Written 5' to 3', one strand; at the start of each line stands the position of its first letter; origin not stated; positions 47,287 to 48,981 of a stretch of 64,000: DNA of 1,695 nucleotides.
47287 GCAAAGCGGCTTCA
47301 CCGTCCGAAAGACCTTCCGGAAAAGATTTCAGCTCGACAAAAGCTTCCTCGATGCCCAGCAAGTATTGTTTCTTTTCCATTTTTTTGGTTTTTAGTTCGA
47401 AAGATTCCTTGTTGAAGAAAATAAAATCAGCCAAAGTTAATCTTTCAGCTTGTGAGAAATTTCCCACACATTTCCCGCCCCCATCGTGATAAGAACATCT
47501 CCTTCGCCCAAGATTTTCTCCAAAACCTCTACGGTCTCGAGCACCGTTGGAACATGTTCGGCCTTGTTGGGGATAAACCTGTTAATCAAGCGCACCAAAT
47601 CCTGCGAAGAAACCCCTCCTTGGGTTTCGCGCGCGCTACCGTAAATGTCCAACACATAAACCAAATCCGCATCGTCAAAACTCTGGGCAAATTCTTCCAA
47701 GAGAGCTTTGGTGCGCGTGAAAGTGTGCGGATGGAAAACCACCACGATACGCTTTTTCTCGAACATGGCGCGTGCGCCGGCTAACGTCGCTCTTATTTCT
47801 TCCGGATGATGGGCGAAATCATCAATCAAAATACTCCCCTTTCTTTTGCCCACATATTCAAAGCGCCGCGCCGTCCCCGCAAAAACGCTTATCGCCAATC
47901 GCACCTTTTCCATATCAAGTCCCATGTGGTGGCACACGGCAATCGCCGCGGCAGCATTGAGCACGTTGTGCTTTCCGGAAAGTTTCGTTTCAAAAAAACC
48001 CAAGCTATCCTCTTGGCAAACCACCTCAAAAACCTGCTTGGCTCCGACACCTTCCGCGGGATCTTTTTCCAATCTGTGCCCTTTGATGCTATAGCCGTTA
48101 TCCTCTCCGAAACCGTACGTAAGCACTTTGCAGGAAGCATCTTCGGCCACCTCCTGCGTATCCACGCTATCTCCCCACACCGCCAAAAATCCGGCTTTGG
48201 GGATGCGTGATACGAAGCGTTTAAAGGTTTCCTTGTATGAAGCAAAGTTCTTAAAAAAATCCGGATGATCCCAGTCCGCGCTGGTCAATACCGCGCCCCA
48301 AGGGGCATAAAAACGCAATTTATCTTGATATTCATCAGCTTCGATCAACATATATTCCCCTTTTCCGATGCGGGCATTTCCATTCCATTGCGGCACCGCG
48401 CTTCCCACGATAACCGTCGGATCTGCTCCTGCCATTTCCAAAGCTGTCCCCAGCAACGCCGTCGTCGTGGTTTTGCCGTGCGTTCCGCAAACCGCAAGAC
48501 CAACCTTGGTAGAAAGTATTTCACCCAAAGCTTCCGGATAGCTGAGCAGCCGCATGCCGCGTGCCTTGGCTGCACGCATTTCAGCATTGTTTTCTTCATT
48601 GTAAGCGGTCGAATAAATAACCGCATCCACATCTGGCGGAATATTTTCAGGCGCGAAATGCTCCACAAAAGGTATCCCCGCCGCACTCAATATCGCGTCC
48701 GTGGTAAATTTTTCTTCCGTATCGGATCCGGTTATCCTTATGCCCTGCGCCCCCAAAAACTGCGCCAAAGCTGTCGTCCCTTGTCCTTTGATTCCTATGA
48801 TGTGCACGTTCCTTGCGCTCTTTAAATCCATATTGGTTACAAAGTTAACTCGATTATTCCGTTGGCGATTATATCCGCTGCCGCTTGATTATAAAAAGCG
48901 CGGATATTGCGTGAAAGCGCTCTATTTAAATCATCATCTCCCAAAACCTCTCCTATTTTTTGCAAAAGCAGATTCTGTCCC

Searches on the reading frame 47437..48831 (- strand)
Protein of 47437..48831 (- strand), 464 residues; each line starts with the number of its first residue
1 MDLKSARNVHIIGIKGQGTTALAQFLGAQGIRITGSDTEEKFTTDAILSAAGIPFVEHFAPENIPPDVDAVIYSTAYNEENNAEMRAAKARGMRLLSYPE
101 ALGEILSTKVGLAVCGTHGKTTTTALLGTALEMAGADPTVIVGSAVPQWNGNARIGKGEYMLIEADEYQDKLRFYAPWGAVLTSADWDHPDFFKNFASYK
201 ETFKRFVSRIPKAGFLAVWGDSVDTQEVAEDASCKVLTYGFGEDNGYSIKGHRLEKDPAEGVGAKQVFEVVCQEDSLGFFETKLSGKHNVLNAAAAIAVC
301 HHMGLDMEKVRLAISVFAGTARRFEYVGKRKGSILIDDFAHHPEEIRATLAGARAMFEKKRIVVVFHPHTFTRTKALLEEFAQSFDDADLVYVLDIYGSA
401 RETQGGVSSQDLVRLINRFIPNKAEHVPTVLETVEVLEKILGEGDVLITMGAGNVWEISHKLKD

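Call 87: find_encoding_contigs(protein=window:47437-48831:-, flank=10000, max_places=1)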
Protein window:47437-48831:- (464 aa): 4 contigs read that carry it; 1 place shown.
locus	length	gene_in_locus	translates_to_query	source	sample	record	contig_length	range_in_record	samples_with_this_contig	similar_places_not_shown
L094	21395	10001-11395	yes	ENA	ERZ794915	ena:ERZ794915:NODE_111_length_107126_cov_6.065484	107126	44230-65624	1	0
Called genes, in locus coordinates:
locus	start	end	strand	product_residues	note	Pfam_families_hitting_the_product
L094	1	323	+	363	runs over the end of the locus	PF00022:Actin (faint), PF06723:MreB_Mbl, PF00012:HSP70, PF14450:FtsA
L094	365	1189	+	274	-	PF04085:MreC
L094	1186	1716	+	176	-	PF04093:MreD (weak)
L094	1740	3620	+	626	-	PF03717:PBP_dimer, PF00905:Transpeptidase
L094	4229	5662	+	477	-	PF13727:CoA_binding_3, PF02397:Bac_transf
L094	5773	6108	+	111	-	PF13083:KH_KhpA-B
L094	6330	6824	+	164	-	-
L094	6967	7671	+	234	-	PF01746:tRNA_m1G_MT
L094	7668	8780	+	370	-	PF01098:FTSW_RODA_SPOVE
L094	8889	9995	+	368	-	PF03033:Glyco_transf_28, PF04101:Glyco_tran_28_C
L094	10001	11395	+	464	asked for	PF01225:Mur_ligase, PF08245:Mur_ligase_M, PF02875:Mur_ligase_C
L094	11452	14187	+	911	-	PF00690:Cation_ATPase_N, PF00122:E1-E2_ATPase, PF13246:Cation_ATPase, PF00702:Hydrolase, PF00689:Cation_ATPase_C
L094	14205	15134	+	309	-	PF01565:FAD_binding_4, PF02873:MurB_C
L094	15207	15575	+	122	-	PF02482:Ribosomal_S30AE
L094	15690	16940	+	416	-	-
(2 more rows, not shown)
